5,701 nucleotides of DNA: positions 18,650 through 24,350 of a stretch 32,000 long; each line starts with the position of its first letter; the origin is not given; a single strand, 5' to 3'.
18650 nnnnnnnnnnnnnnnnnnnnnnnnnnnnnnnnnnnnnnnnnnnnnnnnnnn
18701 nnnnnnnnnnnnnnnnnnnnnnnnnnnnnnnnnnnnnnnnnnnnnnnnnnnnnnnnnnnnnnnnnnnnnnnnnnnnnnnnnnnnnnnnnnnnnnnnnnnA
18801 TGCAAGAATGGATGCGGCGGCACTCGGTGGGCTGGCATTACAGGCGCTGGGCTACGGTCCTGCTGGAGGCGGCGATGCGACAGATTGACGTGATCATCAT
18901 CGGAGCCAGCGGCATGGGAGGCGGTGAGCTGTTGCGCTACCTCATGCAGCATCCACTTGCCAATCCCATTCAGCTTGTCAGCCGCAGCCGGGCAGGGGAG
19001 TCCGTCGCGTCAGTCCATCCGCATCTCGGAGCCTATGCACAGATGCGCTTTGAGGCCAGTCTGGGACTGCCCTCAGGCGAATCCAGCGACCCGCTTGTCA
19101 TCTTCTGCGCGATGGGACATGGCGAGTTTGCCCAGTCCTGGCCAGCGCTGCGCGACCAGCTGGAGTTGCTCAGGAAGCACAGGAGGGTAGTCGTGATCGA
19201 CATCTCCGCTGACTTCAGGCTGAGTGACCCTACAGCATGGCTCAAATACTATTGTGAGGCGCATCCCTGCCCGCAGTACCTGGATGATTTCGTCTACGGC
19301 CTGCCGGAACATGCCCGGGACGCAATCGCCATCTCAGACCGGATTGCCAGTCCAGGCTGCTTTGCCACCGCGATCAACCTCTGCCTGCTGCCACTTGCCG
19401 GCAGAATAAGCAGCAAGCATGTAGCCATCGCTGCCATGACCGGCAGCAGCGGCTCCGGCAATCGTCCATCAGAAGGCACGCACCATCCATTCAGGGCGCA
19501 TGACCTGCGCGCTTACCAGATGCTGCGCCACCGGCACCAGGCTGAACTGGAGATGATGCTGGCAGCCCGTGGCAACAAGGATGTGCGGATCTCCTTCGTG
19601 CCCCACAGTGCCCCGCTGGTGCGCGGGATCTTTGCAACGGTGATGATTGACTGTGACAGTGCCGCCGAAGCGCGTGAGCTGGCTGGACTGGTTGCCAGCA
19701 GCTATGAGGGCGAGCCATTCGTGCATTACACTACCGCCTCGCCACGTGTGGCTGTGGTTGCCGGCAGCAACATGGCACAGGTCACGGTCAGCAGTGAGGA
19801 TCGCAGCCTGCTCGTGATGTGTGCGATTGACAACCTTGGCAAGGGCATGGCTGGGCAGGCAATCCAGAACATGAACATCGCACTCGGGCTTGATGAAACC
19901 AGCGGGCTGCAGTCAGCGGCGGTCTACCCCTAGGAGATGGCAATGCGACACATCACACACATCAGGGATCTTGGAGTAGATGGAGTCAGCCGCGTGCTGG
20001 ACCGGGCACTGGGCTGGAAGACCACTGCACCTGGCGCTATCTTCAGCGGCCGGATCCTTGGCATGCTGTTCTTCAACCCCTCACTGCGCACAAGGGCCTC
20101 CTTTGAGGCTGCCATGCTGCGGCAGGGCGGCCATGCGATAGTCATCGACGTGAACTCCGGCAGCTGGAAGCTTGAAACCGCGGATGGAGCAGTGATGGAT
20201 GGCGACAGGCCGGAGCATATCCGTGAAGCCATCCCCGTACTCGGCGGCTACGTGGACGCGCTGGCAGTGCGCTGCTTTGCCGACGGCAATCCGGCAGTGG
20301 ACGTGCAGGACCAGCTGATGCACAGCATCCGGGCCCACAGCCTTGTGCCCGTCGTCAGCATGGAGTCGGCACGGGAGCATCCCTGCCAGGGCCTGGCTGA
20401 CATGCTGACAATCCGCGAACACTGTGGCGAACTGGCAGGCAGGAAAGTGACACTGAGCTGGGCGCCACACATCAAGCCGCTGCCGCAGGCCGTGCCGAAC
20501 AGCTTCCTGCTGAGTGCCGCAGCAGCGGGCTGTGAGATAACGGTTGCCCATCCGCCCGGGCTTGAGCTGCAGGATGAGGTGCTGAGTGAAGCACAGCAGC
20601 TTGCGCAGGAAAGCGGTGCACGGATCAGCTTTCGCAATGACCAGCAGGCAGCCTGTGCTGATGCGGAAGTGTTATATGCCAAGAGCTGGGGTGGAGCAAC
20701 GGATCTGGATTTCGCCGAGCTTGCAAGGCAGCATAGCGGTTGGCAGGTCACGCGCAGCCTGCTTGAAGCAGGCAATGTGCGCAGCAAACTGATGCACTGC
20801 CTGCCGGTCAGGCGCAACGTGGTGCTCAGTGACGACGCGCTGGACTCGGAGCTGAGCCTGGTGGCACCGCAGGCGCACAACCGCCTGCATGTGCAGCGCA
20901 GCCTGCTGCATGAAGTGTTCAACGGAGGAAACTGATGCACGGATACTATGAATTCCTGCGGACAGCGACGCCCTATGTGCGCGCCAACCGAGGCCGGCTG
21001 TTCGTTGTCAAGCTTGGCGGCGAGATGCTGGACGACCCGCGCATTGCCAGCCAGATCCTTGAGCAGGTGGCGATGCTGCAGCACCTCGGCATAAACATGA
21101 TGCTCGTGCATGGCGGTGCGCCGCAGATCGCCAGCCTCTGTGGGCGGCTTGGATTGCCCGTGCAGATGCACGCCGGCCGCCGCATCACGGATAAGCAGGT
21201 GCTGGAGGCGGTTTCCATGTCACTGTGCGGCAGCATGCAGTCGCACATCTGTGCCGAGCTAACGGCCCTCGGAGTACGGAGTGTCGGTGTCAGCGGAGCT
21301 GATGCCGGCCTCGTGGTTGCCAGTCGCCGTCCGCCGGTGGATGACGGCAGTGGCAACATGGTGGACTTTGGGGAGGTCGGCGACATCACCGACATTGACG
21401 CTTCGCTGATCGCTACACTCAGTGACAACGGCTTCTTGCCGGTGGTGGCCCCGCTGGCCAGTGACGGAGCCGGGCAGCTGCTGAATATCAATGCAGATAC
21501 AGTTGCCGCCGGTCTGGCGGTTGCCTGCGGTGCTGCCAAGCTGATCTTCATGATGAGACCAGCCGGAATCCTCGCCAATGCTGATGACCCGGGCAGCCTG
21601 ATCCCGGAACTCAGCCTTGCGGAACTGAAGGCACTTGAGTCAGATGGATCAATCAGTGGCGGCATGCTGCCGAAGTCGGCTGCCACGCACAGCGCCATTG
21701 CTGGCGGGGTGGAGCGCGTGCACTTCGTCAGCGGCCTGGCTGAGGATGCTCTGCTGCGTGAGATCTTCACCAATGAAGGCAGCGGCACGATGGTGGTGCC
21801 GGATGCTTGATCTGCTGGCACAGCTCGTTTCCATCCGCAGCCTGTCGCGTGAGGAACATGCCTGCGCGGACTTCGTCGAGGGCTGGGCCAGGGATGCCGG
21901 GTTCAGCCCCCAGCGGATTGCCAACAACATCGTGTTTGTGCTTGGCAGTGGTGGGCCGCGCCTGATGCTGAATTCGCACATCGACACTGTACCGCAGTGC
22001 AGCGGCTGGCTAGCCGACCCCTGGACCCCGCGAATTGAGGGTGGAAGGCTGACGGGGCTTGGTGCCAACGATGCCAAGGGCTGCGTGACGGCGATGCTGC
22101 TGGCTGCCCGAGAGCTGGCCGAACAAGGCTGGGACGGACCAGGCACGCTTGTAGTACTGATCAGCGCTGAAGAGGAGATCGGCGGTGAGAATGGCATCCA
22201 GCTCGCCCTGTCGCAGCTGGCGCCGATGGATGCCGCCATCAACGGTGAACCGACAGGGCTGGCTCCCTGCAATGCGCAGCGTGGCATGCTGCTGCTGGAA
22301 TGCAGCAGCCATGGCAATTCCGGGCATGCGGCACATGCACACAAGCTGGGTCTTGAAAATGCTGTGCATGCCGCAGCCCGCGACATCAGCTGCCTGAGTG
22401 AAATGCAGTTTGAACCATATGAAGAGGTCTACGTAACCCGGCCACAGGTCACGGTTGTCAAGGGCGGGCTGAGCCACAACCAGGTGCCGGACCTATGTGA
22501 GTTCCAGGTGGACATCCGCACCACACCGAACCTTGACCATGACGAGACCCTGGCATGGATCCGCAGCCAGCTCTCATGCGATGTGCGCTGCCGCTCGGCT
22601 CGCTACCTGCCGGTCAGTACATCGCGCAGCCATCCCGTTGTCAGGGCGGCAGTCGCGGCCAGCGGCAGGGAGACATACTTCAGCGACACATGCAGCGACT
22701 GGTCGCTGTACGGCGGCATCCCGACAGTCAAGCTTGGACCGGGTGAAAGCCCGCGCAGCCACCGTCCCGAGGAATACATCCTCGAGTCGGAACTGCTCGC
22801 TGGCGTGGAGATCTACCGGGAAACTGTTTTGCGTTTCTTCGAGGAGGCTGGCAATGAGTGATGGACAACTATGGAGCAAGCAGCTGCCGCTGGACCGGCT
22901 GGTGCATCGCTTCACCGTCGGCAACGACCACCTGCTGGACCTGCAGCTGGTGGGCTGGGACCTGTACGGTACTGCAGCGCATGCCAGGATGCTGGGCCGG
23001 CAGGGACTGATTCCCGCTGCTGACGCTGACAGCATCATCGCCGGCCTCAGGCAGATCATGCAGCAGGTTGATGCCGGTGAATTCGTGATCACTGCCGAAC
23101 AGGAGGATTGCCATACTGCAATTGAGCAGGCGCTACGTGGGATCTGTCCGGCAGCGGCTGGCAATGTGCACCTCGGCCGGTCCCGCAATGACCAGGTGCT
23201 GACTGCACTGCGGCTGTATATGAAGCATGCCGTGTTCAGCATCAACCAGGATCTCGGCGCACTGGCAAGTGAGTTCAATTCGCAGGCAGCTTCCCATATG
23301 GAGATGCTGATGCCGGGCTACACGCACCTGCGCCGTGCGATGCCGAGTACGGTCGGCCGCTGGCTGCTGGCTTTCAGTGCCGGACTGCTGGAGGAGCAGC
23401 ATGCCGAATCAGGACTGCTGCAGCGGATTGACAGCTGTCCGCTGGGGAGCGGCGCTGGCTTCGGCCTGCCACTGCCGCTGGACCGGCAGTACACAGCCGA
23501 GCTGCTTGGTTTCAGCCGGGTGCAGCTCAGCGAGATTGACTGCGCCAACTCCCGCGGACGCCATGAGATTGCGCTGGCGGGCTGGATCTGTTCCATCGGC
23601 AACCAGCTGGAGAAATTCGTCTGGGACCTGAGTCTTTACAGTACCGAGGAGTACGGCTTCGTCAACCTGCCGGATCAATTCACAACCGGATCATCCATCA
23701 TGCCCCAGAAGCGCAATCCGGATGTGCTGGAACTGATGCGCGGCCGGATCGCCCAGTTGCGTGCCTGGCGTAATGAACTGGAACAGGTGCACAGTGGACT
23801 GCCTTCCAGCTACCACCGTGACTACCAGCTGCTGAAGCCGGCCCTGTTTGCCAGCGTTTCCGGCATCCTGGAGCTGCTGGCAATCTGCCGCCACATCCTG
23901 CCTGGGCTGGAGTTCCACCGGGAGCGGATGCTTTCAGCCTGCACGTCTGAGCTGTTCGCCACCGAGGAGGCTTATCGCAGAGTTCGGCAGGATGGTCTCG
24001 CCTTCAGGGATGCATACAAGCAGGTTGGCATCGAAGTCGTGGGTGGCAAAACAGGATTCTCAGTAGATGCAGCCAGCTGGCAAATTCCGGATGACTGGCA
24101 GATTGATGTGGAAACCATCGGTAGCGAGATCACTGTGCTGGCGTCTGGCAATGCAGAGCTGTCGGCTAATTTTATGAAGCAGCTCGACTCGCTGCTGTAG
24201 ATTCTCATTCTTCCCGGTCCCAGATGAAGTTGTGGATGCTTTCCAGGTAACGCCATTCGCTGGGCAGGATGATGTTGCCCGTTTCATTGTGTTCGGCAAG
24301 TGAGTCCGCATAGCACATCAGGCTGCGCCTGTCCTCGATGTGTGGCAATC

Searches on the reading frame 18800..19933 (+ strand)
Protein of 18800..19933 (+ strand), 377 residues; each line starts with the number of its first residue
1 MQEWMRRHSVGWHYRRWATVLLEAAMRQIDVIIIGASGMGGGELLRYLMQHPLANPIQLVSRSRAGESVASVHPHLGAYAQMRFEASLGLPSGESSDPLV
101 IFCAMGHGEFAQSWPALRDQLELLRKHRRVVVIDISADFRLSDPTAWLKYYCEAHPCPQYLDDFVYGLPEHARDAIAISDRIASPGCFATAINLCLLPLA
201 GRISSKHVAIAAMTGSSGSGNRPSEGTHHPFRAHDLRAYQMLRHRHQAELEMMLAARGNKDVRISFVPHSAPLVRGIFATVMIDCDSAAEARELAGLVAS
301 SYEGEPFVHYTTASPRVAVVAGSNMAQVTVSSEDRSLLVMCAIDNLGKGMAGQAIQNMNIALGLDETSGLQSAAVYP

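Call 83: search_protein_families(library=pfam, proteins=[window:18800-19933:+], max_evalue=0.001)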
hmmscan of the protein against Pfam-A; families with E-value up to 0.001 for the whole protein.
window:18800-19933:+ (377 aa): 3 families
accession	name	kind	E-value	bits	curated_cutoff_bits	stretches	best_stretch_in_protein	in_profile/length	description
PF22698.1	Semialdhyde_dhC_1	-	1.8e-40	138.9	27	1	187-345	1-165/165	Semialdehyde dehydrogenase, dimerisation domain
PF01118.30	Semialdhyde_dh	-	2.2e-21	76.9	26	1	31-177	2-119/121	Semialdehyde dehydrogenase, NAD binding domain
PF02774.23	Semialdhyde_dhC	-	5.8e-10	40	26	1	196-346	1-182/184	Semialdehyde dehydrogenase, dimerisation domain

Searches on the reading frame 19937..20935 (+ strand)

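Call 83: search_protein_families(library=pfam, proteins=[window:19937-20935:+], max_evalue=0.001)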
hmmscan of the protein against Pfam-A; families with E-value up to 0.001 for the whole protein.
window:19937-20935:+ (332 aa): 2 families
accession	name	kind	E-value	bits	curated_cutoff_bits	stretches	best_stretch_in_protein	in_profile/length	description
PF02729.26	OTCace_N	-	1.6e-30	106.6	29.9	1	4-161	1-148/148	Aspartate/ornithine carbamoyltransferase, carbamoyl-P binding domain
PF00185.30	OTCace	-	2.3e-28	99.7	29.4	1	186-325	15-155/157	Aspartate/ornithine carbamoyltransferase, Asp/Orn binding domain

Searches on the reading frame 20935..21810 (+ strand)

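Call 83: search_protein_families(library=pfam, proteins=[window:20935-21810:+], max_evalue=0.001)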
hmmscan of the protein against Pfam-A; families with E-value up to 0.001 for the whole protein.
window:20935-21810:+ (291 aa): 1 family
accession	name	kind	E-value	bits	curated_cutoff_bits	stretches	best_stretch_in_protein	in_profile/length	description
PF00696.33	AA_kinase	-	4.3e-42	144.9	24.9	1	22-266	2-234/234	Amino acid kinase family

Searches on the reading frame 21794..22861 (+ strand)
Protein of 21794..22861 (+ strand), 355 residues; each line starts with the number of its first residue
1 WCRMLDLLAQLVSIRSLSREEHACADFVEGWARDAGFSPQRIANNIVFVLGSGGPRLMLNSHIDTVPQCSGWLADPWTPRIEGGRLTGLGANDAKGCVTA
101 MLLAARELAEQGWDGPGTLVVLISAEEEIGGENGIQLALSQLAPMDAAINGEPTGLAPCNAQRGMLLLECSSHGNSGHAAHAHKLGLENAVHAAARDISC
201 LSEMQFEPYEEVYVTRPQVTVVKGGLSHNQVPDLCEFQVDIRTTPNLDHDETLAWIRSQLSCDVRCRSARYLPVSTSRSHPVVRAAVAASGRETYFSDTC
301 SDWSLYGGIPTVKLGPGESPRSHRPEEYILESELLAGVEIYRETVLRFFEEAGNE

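Call 83: search_protein_families(library=pfam, proteins=[window:21794-22861:+], max_evalue=0.001)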
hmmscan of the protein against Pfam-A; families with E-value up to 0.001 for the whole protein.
window:21794-22861:+ (355 aa): 3 families
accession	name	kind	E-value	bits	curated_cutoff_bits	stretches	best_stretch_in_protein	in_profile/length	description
PF01546.33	Peptidase_M20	-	1.1e-29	104.2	24.6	1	58-346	1-205/206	Peptidase family M20/M25/M40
PF07687.19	M20_dimer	-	1.1e-14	54.7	21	1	160-260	1-99/107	Peptidase dimerisation domain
PF04389.22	Peptidase_M28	-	2.2e-06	28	21.3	1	46-150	2-91/193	Peptidase family M28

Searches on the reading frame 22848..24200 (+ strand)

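Call 83: search_protein_families(library=pfam, proteins=[window:22848-24200:+], max_evalue=0.001)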
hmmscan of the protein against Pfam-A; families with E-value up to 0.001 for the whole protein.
window:22848-24200:+ (450 aa): 1 family
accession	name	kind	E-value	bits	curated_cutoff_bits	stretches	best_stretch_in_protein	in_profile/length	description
PF00206.25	Lyase_1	-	5.7e-53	180.8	27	1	31-303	21-309/312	Lyase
